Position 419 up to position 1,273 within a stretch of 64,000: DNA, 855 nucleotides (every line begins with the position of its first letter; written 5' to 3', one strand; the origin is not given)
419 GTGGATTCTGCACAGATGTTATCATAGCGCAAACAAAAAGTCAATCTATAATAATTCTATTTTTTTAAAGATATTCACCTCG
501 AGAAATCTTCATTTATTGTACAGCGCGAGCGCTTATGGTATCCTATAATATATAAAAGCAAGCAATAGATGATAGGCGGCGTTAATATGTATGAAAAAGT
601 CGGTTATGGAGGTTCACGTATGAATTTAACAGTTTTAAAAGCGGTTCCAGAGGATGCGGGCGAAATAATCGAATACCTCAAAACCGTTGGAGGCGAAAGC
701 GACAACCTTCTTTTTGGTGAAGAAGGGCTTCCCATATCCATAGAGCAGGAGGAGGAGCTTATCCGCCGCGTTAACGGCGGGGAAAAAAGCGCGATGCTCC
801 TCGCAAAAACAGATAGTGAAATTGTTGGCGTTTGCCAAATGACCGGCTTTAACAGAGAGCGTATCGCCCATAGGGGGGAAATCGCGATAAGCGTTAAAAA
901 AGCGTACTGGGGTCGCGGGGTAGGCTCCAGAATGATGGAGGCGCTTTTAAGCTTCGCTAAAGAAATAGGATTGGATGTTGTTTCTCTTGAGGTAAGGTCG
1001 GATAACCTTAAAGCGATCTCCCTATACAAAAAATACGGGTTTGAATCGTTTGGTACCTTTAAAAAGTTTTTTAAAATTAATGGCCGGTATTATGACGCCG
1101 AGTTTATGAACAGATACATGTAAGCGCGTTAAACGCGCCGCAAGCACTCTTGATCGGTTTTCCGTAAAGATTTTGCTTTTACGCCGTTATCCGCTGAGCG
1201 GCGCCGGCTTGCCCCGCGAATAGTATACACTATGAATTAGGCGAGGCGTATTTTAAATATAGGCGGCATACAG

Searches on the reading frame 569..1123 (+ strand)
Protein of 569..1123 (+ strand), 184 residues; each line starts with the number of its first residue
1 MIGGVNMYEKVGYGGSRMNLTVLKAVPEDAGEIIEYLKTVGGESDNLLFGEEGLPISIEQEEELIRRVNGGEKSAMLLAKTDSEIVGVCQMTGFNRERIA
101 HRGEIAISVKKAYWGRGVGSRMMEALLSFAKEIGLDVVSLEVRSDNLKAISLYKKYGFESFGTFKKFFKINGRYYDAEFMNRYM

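Call 43: search_protein_families(library=ncbifam, proteins=[window:569-1123:+], max_evalue=0.01)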
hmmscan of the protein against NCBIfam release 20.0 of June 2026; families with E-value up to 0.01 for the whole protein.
window:569-1123:+ (184 aa): 31 families (the best 25 are shown)
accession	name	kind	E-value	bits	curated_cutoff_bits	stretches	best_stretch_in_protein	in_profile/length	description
TIGR01575.1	rimI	equivalog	2e-17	63.6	86.4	1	71-172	29-126/132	ribosomal protein S18-alanine N-acetyltransferase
NF040503.1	resist_ArsN1a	equivalog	7.1e-16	58.4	170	1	57-182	30-157/159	arsinothricin resistance N-acetyltransferase ArsN1 family A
NF007527.0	PRK10140.1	equivalog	1.2e-15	57.8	236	1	76-182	53-160/162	N-acetyltransferase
TIGR03585.1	PseH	equivalog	2.6e-15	56.9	93.1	1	59-177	36-152/156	UDP-4-amino-4,6-dideoxy-N-acetyl-beta-L-altrosamine N-acetyltransferase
NF002959.0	PRK03624.1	equivalog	1.9e-09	37.3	124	1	65-160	40-131/147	GNAT family acetyltransferase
NF000359.1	sat3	exception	6.6e-09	36.1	360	1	62-167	60-160/180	streptothricin N-acetyltransferase Sat3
NF040504.1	resist_ArsN1b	equivalog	2.1e-08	34.1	210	1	55-180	31-155/159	arsinothricin resistance N-acetyltransferase ArsN1 family B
NF011709.0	PRK15130.1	equivalog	2.7e-08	33.8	218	1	79-177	62-159/186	spermidine N1-acetyltransferase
NF007025.1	PRK09491.1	equivalog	8.6e-08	32.2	173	1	105-181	66-142/145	ribosomal protein S18-alanine N-acetyltransferase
TIGR03448.1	mycothiol_MshD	equivalog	3.5e-06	26.6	163.1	1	76-161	201-288/294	mycothiol synthase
NF058543.1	ActPatMycb56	equivalog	6.2e-06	25.3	460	1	97-157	213-273/317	acetyltransferase Pat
TIGR03103.1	trio_acet_GNAT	equivalog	6.3e-06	25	569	1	79-172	130-228/547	N-acetylglutaminylglutamine synthetase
NF049894.1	CG3035_N_ac_Glu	equivalog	6.4e-06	25.6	280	1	100-159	231-290/300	N-acetylglutamate synthase, CG3035 family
NF000360.1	sat4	exception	9.6e-06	25.8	380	1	65-159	64-154/180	streptothricin N-acetyltransferase Sat4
NF000358.1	sat2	exception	2.3e-05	24.3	360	1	65-162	50-144/174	streptothricin N-acetyltransferase Sat2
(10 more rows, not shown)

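Call 61: find_encoding_contigs(protein=window:569-1123:+, flank=10000, max_places=2)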
Protein window:569-1123:+ (184 aa): 6 contigs read that carry it; 2 places shown.
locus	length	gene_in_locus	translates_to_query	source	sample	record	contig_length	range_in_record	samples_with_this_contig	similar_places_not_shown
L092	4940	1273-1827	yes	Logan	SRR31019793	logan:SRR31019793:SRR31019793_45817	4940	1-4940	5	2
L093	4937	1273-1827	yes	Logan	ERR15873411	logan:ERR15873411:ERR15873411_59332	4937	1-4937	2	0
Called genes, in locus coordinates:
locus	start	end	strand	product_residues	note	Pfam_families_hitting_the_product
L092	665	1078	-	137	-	PF17723:RHH_8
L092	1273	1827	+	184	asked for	PF13302:Acetyltransf_3, PF13420:Acetyltransf_4, PF00583:Acetyltransf_1, PF13673:Acetyltransf_10, PF13508:Acetyltransf_7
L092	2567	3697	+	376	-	-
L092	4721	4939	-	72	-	?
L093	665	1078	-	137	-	PF17723:RHH_8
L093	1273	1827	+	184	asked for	PF13302:Acetyltransf_3, PF13420:Acetyltransf_4, PF00583:Acetyltransf_1, PF13673:Acetyltransf_10, PF13508:Acetyltransf_7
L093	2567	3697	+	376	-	-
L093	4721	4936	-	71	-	?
